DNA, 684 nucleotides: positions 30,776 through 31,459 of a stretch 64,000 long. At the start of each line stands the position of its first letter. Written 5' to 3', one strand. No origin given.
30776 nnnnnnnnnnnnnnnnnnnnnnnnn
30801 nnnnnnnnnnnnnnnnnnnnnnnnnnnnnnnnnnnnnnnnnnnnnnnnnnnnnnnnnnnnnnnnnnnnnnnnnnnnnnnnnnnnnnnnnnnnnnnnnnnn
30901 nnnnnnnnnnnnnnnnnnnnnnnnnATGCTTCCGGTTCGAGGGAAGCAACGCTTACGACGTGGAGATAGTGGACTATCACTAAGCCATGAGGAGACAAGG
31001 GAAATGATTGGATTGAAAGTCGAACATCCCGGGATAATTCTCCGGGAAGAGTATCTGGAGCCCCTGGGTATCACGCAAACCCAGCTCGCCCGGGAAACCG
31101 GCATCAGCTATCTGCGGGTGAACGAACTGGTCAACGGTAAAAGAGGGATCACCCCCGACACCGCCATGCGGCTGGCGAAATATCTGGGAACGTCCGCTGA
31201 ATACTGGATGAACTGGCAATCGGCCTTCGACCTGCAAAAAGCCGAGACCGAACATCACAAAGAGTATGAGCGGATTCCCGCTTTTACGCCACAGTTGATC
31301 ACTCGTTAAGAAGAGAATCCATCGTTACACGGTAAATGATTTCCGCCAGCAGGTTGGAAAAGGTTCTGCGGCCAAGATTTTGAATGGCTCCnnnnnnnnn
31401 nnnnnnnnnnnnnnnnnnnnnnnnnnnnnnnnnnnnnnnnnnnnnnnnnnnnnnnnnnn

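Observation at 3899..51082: High-density 151-bp MITE family with 19-bp TIRs and 8-bp target duplications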

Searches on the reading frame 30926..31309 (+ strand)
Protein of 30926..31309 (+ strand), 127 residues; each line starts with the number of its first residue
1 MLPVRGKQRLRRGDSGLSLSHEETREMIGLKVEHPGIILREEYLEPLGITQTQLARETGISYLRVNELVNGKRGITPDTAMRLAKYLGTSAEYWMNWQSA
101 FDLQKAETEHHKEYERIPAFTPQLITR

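Call 25: search_protein_families(library=pfam, proteins=[window:30926-31309:+], max_evalue=0.0001)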
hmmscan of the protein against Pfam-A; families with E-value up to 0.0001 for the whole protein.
window:30926-31309:+ (127 aa): 4 families
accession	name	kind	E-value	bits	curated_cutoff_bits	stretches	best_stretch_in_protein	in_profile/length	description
PF01381.28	HTH_3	-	2.3e-13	50.4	23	1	42-94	3-55/55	Helix-turn-helix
PF13443.12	HTH_26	-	9.6e-08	32.6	22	1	47-90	9-53/63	Cro/C1-type HTH DNA-binding domain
PF13560.12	HTH_31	-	8.3e-06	26.5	27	1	43-92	13-59/64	Helix-turn-helix domain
PF12844.13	HTH_19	-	1.5e-05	25.3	30.2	1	42-95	6-59/64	Helix-turn-helix domain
